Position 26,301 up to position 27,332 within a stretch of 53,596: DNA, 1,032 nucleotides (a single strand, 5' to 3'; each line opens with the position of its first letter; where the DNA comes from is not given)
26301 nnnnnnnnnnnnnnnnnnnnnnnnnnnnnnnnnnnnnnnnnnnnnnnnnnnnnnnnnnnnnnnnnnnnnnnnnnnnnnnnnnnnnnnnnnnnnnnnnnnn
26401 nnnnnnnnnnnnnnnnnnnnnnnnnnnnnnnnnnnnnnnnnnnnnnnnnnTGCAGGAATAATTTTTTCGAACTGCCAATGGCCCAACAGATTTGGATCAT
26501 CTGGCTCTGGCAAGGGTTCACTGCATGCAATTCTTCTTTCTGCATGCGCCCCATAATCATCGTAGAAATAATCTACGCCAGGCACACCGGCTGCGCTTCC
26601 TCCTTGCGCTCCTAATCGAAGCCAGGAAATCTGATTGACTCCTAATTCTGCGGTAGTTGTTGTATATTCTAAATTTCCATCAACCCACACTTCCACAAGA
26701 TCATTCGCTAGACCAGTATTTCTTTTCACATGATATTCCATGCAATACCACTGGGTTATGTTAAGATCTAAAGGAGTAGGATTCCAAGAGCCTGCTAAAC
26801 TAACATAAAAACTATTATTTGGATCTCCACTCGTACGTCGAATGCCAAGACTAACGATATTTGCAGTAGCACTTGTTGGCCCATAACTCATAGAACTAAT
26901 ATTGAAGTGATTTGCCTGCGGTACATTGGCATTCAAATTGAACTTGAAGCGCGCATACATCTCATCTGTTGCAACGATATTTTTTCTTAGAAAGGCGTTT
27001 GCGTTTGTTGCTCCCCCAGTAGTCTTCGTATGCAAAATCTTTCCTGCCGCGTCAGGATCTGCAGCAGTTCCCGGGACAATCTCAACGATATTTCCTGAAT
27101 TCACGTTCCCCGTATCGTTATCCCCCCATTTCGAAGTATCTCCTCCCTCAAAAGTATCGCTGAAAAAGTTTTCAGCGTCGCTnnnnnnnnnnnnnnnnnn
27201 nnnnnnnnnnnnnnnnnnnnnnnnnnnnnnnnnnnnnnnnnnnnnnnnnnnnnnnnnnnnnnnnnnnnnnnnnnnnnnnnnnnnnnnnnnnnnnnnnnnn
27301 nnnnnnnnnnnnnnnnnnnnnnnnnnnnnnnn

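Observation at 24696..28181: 1024-aa LamG/PKD protein with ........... repeats occupies the PilY1 slot of the minor-pilin operon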

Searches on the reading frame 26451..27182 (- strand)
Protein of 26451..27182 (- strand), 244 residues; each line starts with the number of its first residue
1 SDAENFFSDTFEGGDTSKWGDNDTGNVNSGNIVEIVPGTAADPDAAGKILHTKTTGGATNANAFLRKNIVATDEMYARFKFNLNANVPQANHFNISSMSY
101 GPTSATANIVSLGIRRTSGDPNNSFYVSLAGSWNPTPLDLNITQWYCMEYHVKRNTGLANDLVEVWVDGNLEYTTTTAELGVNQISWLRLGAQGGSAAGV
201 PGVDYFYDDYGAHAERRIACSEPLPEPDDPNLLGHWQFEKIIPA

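Call 37: search_protein_families(library=pfam, proteins=[window:26451-27182:-], max_evalue=10)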
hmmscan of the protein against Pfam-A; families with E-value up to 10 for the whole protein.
window:26451-27182:- (244 aa): 2 families
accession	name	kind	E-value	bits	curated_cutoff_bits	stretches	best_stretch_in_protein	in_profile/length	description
PF17295.7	DUF5348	-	0.049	14.1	22.8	1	125-158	30-64/68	Domain of unknown function (DUF5348)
PF21340.4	Polysacc_lyase-like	-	0.055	13.2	27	1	62-173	50-157/209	Cip1-like, core domain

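Call 73: search_protein_representatives(protein=window:26451-27182:-)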
Query: 244 residues. Proteins with E-value up to 0.001 (for the whole library): 70; up to 1e-10: 15; up to 1e-30: 3. The best 70 are listed.
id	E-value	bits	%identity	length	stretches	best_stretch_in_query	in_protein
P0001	1.1e-156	536.3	100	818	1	11-244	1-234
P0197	7.2e-48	179.8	36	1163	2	6-226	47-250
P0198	4.7e-32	128.0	40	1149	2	5-227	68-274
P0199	1.1e-25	107.2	38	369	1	3-239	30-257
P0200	6.6e-23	98.0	36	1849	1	3-227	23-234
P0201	1.8e-22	96.6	34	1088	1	5-222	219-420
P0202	2.3e-22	96.3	36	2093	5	129-209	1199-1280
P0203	4.4e-20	88.8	26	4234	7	44-226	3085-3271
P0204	3.3e-19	85.9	33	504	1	7-229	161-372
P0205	2.5e-18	83.0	36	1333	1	6-223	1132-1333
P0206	7.9e-16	74.9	36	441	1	6-221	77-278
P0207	1.8e-14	70.4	31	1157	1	7-212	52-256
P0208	3.9e-14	69.3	37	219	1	3-150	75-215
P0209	3.8e-12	62.8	38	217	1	6-154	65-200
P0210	4.3e-11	59.3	25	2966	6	5-224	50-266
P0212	4.6e-10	56.0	32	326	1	5-181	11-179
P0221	2.8e-07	46.9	33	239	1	6-176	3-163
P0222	3.0e-07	46.8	29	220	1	6-221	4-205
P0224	5.2e-07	46.0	24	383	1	6-194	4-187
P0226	3.4e-06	43.3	34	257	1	6-194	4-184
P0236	1.4e-05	41.3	32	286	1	6-202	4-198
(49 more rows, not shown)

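Call 74: search_protein_families(library=pfam, proteins=[P0199, P0204, P0206, P0208, P0212, P0221, P0222, P0226, P0236, P0224], max_evalue=0.01)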
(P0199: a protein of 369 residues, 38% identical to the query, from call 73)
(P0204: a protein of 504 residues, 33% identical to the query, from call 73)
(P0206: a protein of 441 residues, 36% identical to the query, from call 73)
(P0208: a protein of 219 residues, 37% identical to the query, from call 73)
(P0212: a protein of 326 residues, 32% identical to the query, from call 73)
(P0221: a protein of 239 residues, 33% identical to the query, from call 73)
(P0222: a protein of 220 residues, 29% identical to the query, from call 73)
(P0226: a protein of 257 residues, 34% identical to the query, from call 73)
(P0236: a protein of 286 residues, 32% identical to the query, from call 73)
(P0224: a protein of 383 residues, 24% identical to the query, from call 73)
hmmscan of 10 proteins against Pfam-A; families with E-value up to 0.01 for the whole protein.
P0199 (369 aa): 3 families
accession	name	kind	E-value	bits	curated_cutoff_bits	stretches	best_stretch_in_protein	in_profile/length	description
PF21340.4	Polysacc_lyase-like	-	6.7e-08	32.6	27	1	37-195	1-159/209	Cip1-like, core domain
PF14099.13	Polysacc_lyase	-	4.3e-06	27.2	29.9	1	38-226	1-209/210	Polysaccharide lyase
PF02018.23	CBM_4_9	-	0.0009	20.1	25.9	1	33-86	4-54/136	Carbohydrate binding domain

P0204 (504 aa): 1 family
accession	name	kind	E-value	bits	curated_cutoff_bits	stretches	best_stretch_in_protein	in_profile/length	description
PF07963.17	N_methyl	-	0.0038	17.2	21.2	1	1-25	2-26/27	Prokaryotic N-terminal methylation motif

P0206 (441 aa): 2 families
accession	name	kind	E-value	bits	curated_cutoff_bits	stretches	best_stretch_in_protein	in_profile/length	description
PF24517.2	CBM96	-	1.1e-31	110.3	26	1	289-429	5-155/164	Carbohydrate-binding module family 96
PF14099.13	Polysacc_lyase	-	0.0028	18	29.9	0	85-252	4-192/210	Polysaccharide lyase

P0208 (219 aa): 0 families

P0212 (326 aa): 1 family
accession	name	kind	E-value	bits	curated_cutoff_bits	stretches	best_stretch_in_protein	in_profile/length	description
PF14099.13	Polysacc_lyase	-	2e-08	34.8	29.9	1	17-182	1-183/210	Polysaccharide lyase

P0221 (239 aa): 1 family
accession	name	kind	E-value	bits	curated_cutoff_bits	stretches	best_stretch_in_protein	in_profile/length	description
PF14099.13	Polysacc_lyase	-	4.7e-07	30.3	29.9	1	130-196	141-208/210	Polysaccharide lyase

P0222 (220 aa): 1 family
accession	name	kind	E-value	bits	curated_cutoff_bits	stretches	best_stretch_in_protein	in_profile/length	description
PF14099.13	Polysacc_lyase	-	3.6e-05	24.2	29.9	1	117-194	128-208/210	Polysaccharide lyase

P0226 (257 aa): 0 families

P0236 (286 aa): 1 family
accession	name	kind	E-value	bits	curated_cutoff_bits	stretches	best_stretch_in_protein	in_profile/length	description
PF08308.17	PEGA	-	6.1e-06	26.5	20.8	1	254-283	14-44/71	PEGA domain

P0224 (383 aa): 5 families
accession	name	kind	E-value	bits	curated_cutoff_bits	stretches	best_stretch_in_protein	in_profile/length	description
PF18998.6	Flg_new_2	-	2.4e-15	56.7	23.6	2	215-284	2-71/73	Divergent InlB B-repeat domain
PF21340.4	Polysacc_lyase-like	-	3.3e-05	23.7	27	1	59-168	55-160/209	Cip1-like, core domain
PF13385.13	Laminin_G_3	-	0.00059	20.4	27.6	1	97-204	41-142/151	Concanavalin A-like lectin/glucanases superfamily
PF14099.13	Polysacc_lyase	-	0.00088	19.6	29.9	1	9-200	1-209/210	Polysaccharide lyase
PF09479.16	Flg_new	-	0.0018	18.8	27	0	222-280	8-64/65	Listeria-Bacteroides repeat domain (List_Bact_rpt)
